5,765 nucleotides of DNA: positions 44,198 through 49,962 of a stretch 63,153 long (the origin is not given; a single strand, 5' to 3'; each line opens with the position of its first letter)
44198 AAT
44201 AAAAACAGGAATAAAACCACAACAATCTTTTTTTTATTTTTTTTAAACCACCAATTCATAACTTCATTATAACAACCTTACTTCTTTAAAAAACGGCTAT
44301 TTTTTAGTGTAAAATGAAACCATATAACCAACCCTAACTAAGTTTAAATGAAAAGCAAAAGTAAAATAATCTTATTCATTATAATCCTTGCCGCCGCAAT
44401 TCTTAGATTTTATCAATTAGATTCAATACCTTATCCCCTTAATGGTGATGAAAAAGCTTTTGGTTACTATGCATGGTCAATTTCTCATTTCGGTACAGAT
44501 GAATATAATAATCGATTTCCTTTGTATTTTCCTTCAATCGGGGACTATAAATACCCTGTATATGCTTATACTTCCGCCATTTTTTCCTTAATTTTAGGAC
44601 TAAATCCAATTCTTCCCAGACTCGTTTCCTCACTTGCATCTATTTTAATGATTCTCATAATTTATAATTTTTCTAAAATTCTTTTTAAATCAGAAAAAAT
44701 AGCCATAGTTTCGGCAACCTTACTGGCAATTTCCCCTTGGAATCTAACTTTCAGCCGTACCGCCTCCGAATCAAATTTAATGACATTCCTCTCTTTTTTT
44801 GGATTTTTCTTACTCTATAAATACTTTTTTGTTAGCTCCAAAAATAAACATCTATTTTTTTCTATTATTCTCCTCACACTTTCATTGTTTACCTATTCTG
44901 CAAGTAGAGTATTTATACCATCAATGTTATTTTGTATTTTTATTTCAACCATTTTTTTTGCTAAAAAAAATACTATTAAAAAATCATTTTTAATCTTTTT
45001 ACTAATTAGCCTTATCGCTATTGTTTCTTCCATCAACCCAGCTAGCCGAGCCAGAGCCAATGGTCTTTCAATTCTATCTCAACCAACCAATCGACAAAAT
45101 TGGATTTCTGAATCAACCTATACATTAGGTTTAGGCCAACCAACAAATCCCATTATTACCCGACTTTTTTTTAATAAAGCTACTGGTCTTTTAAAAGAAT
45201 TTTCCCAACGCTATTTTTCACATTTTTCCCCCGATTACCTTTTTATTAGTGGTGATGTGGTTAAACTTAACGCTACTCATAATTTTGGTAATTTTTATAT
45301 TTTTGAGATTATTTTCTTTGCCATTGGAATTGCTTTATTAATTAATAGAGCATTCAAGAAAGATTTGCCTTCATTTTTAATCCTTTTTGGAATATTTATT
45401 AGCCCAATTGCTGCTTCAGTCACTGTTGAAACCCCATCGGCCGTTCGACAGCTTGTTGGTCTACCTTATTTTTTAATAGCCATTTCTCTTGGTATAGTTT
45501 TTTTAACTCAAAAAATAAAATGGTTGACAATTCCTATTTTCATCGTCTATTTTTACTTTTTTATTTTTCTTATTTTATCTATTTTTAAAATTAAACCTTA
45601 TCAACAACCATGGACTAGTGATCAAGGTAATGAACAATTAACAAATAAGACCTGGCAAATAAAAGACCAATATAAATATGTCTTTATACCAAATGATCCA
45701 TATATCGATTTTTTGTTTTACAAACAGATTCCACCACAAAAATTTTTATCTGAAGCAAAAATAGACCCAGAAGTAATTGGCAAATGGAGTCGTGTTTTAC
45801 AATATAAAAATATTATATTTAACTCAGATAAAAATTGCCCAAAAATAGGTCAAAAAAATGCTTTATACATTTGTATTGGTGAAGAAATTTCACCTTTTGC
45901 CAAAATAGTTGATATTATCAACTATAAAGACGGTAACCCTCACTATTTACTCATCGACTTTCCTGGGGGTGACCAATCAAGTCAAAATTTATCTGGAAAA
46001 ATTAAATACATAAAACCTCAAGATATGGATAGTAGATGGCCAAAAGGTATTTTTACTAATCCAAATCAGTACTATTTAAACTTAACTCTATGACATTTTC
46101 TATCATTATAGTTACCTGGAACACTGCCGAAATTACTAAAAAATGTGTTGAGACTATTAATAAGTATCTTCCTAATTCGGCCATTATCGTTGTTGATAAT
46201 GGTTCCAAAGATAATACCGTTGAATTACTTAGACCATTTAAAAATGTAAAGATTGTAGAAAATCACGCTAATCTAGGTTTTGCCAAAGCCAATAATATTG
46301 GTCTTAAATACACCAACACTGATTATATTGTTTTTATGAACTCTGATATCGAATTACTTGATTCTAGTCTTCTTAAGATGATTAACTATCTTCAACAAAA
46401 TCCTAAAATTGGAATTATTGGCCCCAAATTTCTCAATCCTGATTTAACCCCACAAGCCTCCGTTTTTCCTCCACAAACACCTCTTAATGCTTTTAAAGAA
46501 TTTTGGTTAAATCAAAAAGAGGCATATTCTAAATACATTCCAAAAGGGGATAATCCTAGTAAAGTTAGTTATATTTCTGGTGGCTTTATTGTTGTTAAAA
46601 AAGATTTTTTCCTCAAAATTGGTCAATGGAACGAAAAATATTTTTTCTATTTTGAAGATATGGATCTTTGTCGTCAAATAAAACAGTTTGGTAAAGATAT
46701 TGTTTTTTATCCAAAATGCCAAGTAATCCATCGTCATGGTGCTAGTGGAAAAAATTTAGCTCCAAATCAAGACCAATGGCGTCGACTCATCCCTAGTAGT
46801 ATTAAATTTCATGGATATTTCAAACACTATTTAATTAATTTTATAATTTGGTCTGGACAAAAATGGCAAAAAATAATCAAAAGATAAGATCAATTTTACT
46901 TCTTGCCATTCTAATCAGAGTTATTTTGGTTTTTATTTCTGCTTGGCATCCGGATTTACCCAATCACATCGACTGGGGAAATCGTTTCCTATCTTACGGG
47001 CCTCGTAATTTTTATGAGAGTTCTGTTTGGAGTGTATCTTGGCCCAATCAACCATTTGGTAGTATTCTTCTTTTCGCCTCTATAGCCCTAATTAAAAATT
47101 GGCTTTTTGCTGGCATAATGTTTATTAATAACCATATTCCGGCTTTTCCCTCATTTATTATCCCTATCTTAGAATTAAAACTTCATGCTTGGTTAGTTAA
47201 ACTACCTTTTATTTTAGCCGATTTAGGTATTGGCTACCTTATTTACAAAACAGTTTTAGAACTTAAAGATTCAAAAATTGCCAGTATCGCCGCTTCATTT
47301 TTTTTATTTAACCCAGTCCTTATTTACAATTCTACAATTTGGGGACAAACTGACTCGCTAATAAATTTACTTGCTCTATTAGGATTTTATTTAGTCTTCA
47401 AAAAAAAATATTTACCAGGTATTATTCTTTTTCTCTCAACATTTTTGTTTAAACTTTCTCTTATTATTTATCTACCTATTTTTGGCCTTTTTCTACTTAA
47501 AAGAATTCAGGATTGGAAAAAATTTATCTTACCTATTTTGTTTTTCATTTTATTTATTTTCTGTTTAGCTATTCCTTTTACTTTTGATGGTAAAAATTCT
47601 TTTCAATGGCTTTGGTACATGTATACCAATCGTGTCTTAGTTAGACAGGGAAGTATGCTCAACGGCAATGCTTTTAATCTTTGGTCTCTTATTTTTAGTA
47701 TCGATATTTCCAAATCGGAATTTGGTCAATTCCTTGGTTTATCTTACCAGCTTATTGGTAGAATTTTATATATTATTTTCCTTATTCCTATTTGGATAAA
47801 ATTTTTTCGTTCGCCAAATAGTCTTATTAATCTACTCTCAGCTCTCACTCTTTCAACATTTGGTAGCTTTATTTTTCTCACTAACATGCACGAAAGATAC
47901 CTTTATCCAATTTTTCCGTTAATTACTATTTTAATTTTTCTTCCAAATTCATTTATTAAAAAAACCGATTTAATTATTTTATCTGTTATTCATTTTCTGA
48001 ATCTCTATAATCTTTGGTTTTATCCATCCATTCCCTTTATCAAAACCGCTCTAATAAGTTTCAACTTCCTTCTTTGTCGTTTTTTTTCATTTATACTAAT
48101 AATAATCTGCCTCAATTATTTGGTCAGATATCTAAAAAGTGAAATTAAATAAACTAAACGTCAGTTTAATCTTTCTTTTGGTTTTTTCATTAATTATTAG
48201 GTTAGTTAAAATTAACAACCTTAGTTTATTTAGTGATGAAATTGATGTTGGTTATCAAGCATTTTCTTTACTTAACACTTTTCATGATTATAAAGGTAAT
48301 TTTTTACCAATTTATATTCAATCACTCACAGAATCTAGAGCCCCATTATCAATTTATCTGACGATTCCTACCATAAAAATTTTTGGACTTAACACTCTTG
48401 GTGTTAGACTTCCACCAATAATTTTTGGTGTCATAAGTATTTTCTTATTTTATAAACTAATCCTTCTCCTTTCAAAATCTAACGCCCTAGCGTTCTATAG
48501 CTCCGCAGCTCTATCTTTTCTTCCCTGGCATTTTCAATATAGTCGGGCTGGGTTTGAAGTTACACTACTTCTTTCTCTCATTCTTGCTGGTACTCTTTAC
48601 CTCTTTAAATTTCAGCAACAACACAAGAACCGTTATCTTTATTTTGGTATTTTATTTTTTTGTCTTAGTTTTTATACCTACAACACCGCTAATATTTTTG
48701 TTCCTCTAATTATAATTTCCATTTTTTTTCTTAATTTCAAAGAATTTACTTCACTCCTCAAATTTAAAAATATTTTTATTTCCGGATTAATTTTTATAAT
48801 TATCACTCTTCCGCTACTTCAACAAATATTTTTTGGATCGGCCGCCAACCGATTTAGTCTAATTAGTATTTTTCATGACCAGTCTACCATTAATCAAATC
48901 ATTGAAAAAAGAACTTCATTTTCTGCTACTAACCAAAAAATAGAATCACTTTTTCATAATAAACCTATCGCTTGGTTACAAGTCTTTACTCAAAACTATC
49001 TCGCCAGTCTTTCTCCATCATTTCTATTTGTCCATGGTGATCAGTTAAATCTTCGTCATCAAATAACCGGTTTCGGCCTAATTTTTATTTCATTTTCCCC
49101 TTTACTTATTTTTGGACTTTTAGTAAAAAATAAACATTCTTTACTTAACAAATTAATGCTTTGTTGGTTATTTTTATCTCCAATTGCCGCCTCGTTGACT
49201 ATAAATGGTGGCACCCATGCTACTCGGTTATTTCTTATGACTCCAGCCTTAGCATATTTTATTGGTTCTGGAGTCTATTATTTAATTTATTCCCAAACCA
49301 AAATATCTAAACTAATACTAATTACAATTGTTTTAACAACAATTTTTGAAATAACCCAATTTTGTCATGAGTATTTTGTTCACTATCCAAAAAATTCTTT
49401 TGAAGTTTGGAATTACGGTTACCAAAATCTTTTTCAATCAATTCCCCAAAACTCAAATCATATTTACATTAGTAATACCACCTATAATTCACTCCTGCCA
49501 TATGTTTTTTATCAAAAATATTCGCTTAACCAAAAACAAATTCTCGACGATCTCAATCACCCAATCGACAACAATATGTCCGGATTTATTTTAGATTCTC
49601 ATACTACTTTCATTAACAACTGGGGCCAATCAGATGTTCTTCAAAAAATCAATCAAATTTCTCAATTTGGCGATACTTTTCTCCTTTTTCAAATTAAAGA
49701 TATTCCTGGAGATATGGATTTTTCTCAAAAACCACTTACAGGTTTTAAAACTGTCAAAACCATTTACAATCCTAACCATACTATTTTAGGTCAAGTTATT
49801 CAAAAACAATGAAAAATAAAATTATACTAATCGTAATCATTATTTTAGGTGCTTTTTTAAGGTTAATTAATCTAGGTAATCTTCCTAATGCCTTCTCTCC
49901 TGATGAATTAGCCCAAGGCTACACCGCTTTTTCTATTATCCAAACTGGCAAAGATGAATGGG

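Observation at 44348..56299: Six diverged PMT/ArnT-like GT-C paralogs, five in uninterrupted tandem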

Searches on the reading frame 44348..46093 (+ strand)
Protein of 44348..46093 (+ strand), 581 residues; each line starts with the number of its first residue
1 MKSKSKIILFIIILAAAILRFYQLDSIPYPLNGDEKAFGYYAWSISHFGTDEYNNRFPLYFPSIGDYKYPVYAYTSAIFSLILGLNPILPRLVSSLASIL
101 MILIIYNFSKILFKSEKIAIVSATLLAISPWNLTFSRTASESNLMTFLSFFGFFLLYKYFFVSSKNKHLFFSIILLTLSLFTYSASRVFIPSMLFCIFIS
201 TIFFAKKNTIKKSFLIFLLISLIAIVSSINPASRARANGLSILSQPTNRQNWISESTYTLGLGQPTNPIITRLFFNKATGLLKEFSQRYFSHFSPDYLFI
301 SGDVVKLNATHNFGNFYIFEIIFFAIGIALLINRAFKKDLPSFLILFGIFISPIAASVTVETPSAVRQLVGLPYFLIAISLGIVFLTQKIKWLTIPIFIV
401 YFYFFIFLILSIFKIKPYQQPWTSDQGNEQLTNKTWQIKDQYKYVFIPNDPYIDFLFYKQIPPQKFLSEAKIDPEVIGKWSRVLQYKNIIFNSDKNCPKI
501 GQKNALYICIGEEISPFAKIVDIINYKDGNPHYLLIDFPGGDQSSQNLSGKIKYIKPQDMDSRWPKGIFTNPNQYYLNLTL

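Call 5: search_protein_families(library=pfam, proteins=[window:44348-46093:+], max_evalue=0.01)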
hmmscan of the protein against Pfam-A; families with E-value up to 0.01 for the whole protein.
window:44348-46093:+ (581 aa): 1 family
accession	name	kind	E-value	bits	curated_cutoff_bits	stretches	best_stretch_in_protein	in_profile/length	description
PF13231.12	PMT_2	-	2.8e-08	34.6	26.1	1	70-224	4-153/160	Dolichyl-phosphate-mannose-protein mannosyltransferase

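Call 11: search_protein_families(library=ncbifam, proteins=[window:44348-46093:+], max_evalue=0.01)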
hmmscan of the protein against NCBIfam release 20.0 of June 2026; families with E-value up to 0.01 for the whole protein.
window:44348-46093:+ (581 aa): 0 families

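Call 12: search_solved_structures(query=A1, max_evalue=1, show_alignments=2)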
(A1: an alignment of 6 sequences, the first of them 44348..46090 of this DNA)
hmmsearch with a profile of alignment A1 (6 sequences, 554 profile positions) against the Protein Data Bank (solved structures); distinct sequences matched with E-value up to 1: 1.
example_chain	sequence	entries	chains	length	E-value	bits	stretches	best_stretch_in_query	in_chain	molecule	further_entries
2k6v_A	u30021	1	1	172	0.58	12.1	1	284-318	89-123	Putative cytochrome c oxidase assembly protein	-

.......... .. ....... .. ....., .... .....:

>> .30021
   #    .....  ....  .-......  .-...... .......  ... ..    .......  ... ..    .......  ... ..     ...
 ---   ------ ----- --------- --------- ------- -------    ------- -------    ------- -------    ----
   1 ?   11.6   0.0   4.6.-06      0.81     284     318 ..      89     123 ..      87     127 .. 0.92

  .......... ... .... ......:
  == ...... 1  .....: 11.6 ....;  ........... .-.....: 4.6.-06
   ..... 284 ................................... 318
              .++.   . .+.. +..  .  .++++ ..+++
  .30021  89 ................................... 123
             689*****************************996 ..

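Call 17: find_homologous_proteins(query=window:44348-46090:+, max_evalue=0.00001)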
Query window:44348-46090:+ (581 aa): 164 proteins with E <= 0.00001 among 8000 candidates; the best 120 are listed.
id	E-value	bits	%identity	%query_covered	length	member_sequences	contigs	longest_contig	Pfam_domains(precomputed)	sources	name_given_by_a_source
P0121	0.0e+0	1256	98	100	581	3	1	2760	PF13231.13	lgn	-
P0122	1.0e-275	934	71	99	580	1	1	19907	PF13231.13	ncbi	-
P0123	1.0e-270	918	70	97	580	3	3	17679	PF13231.13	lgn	-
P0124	4.8e-262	889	70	97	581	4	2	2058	PF13231.13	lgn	-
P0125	1.9e-258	877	69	97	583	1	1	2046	PF13231.13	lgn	-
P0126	8.7e-257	872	67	100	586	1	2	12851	PF13231.13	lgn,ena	-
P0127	8.6e-247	839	65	98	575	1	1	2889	PF02366.25,PF13231.13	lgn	-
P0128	9.9e-246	835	66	97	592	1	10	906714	PF13231.13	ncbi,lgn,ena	-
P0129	6.2e-161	555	45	97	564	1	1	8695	PF13231.13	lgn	-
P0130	1.8e-151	524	46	98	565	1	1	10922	PF13231.13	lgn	-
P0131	2.3e-147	510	43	99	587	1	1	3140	PF02366.25,PF13231.13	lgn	-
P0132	1.1e-146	508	45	99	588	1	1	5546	PF02366.25,PF13231.13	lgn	-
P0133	1.2e-141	491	43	95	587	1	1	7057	PF02366.25,PF13231.13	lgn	-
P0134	3.7e-135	470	41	99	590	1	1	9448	PF02366.25,PF13231.13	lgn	-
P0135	7.9e-133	462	41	98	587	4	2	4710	PF02366.25,PF13231.13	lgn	-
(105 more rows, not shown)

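Call 28: search_protein_representatives(alignment_id=A1)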
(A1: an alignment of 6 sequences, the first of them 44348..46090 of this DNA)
Query: 6 sequences, 554 profile positions. Proteins with E-value up to 0.001 (for the whole library): 36479; up to 1e-10: 14589; up to 1e-30: 6132. The best 150 are listed.
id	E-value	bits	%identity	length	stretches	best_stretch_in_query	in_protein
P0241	3.2e-188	643.4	-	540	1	3-553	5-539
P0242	1.6e-181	621.3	-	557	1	3-554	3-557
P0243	3.1e-171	587.4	-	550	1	1-553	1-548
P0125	5.7e-158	543.6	-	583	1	1-553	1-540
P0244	4.1e-147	507.8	-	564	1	1-538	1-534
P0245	3.6e-146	504.6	-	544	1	7-553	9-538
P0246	1.3e-144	499.5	-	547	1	4-551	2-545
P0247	1.1e-143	496.5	-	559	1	1-551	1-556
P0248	9.2e-143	493.4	-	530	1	1-553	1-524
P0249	2.8e-142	491.8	-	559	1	7-552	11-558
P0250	1.9e-141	489.0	-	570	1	1-547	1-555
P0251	1.2e-140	486.4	-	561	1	4-553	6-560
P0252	2.7e-140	485.2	-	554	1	1-539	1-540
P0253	5.4e-140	484.2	-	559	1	4-554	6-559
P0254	7.7e-139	480.4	-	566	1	4-553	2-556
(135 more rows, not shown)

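Call 73: list_cluster_members(proteins=[P0001, window:44348-46090:+])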
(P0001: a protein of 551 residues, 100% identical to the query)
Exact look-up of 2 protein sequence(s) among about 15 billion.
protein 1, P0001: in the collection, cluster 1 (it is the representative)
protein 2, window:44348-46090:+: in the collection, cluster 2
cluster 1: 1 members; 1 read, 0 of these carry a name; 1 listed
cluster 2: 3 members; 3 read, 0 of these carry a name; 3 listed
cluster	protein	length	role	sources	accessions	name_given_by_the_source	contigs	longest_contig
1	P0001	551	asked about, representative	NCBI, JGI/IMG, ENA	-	-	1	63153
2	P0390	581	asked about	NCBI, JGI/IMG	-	-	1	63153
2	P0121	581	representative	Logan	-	-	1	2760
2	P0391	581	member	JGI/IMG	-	-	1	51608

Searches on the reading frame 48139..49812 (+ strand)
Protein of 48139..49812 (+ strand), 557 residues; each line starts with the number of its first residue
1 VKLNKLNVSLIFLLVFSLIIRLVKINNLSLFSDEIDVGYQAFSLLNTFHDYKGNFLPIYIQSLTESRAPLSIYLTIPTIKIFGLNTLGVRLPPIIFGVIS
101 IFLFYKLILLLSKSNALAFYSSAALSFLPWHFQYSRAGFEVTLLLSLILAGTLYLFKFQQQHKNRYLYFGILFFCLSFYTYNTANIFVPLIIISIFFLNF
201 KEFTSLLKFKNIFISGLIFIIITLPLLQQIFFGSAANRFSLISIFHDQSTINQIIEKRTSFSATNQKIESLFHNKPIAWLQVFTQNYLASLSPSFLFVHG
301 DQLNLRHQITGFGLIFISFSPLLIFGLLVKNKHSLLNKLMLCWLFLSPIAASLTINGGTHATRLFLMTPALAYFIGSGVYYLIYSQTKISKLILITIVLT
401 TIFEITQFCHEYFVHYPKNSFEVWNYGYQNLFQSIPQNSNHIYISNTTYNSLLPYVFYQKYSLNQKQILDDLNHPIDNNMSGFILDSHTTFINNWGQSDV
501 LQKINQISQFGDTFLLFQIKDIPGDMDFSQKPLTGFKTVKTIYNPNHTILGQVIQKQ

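Call 5: search_protein_families(library=pfam, proteins=[window:48139-49812:+], max_evalue=0.01)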
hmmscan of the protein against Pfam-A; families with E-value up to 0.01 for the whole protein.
window:48139-49812:+ (557 aa): 1 family
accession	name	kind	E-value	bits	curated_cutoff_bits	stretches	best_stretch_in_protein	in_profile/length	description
PF13231.12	PMT_2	-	5.4e-11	43.4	26.1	1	67-227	2-158/160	Dolichyl-phosphate-mannose-protein mannosyltransferase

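Call 11: search_protein_families(library=ncbifam, proteins=[window:48139-49812:+], max_evalue=0.01)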
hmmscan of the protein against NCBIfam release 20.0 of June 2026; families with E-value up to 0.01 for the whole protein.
window:48139-49812:+ (557 aa): 2 families
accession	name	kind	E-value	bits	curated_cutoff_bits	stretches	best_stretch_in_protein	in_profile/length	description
TIGR03663.1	TIGR03663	subfamily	1.8e-06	27.3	126.25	1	10-223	4-219/435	flippase activity-associated protein Agl23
NF047440.1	LA3751_2_3_fam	subfamily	0.00028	19.8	200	1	74-436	88-407/460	LA_3751/LA_3752 family putative glycosyltransferase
